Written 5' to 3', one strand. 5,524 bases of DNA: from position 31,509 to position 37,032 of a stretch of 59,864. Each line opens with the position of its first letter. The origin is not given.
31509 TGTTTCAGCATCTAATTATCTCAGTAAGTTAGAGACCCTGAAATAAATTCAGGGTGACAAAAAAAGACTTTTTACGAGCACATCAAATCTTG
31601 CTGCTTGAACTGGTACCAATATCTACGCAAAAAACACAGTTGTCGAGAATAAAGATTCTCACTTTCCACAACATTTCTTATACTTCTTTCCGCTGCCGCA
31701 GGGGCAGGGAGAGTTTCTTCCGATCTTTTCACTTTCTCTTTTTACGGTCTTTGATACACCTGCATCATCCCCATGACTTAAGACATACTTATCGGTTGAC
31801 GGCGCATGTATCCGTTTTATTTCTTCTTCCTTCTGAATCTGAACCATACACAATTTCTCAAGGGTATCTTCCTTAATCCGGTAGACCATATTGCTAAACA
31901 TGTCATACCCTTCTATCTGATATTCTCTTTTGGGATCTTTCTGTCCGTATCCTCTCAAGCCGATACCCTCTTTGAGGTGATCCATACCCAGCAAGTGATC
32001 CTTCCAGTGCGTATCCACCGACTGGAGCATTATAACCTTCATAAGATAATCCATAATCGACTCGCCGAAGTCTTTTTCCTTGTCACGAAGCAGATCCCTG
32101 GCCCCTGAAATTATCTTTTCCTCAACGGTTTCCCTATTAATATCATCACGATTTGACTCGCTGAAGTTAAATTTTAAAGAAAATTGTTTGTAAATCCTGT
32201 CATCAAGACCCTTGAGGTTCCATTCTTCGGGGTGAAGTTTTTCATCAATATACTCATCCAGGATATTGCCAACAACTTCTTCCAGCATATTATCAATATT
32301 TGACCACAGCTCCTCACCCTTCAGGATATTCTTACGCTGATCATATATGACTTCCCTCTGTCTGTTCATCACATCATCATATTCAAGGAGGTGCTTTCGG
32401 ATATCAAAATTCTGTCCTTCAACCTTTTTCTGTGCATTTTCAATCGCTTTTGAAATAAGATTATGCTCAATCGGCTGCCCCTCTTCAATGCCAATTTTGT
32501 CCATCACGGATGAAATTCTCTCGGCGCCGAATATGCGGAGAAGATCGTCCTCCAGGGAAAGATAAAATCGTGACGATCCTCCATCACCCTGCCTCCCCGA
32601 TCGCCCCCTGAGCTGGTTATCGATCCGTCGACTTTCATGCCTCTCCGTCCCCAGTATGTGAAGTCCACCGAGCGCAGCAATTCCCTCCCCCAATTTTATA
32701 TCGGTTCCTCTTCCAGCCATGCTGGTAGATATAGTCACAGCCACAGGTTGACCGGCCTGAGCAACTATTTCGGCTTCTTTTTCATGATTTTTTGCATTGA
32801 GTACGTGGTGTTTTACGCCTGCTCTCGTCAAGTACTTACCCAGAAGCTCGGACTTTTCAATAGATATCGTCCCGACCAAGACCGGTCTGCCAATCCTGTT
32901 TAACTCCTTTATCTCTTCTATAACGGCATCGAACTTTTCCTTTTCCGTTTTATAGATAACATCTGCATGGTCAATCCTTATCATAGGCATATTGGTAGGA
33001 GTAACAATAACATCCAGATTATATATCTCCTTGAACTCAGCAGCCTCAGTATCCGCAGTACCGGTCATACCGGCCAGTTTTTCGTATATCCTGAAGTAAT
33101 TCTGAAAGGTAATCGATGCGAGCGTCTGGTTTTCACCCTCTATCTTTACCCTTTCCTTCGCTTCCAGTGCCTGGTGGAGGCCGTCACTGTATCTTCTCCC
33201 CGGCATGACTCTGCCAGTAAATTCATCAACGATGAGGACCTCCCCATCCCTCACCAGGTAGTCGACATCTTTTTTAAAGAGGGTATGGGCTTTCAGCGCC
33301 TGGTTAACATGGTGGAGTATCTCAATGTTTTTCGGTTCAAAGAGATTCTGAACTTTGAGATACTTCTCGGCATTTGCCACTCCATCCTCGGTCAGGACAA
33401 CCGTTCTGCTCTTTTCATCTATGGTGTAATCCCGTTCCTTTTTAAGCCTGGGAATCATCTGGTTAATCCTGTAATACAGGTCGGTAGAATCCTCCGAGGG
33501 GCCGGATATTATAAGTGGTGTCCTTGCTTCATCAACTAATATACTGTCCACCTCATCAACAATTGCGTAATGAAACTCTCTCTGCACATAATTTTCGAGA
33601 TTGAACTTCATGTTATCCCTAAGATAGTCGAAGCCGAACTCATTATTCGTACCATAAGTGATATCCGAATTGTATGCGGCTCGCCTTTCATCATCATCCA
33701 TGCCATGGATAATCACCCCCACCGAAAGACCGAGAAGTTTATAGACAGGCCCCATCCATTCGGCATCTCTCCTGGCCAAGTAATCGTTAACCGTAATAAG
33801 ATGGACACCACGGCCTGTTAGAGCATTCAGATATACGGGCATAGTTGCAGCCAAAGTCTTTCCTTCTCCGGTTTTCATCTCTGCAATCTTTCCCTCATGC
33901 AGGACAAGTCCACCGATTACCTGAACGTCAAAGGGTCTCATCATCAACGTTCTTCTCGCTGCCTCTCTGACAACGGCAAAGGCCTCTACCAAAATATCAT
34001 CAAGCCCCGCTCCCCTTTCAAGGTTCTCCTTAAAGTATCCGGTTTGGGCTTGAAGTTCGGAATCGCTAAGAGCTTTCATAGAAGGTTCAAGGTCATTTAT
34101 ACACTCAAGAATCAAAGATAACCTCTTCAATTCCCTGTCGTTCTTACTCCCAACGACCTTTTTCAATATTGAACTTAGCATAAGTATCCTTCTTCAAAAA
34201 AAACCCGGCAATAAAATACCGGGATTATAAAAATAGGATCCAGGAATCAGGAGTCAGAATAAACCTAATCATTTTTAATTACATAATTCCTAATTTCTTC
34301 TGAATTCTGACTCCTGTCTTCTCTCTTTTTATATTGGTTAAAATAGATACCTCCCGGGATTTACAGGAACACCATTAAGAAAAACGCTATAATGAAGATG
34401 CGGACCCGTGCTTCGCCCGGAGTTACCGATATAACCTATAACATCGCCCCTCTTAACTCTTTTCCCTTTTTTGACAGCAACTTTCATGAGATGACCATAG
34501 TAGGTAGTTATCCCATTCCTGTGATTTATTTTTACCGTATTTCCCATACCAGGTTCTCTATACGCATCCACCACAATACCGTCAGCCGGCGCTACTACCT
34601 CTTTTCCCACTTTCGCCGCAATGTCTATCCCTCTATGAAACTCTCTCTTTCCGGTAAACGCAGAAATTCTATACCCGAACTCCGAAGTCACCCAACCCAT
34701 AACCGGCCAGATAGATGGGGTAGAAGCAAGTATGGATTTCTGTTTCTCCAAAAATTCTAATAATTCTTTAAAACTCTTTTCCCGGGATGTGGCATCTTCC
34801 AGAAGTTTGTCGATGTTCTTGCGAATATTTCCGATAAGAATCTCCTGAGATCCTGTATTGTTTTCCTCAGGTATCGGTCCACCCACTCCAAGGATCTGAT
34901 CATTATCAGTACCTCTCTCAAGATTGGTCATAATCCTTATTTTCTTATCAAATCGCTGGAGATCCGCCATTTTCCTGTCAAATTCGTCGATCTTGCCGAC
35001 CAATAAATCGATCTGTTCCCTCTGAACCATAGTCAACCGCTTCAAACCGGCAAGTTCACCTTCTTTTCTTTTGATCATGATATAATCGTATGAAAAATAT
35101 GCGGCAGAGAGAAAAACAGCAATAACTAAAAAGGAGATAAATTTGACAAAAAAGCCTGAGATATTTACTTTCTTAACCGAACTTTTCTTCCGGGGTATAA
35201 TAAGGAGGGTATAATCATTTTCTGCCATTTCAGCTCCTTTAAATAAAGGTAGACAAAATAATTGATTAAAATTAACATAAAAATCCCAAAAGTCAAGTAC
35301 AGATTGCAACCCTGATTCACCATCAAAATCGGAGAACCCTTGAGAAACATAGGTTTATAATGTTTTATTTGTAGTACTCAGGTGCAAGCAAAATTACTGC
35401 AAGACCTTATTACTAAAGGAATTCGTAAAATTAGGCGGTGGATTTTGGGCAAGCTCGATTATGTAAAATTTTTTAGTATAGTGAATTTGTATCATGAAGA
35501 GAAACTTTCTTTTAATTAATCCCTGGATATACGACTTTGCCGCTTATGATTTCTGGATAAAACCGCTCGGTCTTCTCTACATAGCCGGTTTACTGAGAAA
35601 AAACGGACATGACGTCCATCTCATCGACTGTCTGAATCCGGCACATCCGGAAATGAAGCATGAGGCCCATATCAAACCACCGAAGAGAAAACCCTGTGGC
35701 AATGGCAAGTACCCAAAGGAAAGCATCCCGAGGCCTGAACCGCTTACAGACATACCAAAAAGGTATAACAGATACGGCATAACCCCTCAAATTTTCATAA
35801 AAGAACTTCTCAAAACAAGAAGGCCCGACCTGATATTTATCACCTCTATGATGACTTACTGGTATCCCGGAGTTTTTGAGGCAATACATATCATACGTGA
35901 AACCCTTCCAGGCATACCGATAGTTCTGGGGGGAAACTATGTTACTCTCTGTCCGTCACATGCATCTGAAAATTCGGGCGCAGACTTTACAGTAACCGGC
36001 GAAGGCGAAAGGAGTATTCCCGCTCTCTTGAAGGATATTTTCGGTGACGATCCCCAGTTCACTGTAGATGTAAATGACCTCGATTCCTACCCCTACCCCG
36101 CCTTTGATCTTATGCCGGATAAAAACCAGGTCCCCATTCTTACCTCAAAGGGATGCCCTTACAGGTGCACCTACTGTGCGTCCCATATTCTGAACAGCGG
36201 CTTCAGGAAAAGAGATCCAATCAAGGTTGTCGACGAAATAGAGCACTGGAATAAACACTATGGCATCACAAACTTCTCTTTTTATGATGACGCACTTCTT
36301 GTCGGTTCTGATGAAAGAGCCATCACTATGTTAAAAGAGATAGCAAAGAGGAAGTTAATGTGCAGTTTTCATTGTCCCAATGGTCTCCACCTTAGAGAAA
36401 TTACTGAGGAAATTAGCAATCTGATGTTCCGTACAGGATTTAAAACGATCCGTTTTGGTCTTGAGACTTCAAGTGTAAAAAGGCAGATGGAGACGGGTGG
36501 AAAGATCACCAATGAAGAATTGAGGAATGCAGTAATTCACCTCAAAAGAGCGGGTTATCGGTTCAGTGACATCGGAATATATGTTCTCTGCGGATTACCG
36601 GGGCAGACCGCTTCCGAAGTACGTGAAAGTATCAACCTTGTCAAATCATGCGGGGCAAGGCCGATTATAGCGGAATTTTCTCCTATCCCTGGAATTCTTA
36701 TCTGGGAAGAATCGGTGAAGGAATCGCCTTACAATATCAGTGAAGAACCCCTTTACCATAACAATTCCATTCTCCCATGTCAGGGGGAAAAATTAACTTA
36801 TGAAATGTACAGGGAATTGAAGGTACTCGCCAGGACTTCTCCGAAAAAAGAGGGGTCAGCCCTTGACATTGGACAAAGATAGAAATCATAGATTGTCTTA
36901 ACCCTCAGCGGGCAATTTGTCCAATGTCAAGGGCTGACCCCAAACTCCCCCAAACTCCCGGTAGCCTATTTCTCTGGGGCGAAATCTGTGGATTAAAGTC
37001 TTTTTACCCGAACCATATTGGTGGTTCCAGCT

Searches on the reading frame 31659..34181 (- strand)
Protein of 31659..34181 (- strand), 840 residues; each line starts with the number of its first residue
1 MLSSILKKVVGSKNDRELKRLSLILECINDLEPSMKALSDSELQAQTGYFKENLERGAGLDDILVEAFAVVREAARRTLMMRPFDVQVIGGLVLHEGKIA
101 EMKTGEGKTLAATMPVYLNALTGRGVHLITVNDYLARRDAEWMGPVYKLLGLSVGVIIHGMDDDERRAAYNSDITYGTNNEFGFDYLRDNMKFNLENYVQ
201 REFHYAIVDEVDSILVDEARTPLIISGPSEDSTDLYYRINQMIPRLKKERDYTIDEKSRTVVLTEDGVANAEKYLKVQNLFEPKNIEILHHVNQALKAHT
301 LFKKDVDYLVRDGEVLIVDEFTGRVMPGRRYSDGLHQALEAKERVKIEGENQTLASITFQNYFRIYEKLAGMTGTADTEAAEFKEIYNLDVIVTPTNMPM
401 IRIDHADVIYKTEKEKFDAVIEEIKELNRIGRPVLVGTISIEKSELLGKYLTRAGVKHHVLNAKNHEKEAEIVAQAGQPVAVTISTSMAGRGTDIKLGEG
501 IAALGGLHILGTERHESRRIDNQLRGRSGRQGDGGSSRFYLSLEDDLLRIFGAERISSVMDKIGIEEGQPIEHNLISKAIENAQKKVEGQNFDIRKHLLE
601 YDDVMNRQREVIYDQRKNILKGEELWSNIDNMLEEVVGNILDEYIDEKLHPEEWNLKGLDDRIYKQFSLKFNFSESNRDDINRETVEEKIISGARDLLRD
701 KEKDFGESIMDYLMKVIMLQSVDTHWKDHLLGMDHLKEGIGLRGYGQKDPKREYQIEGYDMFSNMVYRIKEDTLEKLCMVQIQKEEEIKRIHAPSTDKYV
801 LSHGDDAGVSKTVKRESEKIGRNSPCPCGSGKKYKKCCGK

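Call 21: search_protein_families(library=pfam, proteins=[window:31659-34181:-], max_evalue=0.001)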
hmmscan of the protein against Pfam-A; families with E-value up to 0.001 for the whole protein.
window:31659-34181:- (840 aa): 6 families
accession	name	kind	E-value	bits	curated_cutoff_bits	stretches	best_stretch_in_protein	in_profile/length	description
PF07517.20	SecA_DEAD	-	1.3e-133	445.1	24.6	1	6-384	1-290/290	SecA DEAD-like domain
PF21090.3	P-loop_SecA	-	1e-78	264.1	27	2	399-499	1-101/205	SecA P-loop domain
PF07516.18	SecA_SW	-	1.1e-71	241.5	26.7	1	570-781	1-200/200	SecA Wing and Scaffold domain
PF01043.26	SecA_PP_bind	-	3.1e-47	160.2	23.5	1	232-340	2-110/110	SecA preprotein cross-linking domain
PF02810.21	SEC-C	-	9.3e-09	35.4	20.4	1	822-840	1-19/19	SEC-C motif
PF00270.35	DEAD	-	7e-07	29.6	26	1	98-218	17-133/167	DEAD/DEAH box helicase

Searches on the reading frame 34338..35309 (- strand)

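Call 20: search_protein_families(library=pfam, proteins=[window:34338-35309:-], max_evalue=0.001)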
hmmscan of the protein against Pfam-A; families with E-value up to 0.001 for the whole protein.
window:34338-35309:- (323 aa): 1 family
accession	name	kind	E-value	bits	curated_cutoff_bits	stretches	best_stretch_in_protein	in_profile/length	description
PF01551.29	Peptidase_M23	-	1.4e-34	118.6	28.7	1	224-318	2-96/96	Peptidase family M23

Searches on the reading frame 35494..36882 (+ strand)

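Call 20: search_protein_families(library=pfam, proteins=[window:35494-36882:+], max_evalue=0.001)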
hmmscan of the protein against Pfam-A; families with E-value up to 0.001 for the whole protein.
window:35494-36882:+ (462 aa): 3 families
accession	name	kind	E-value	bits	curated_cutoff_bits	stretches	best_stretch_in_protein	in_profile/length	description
PF02310.24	B12-binding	-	7.5e-17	61.7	32.1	1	104-178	45-120/121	B12 binding domain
PF04055.27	Radical_SAM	-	4.5e-16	59.9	29.5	1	216-382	2-165/166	Radical SAM superfamily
PF13439.12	Glyco_transf_4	-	0.00037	21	28.5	1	28-144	9-100/170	Glycosyltransferase Family 4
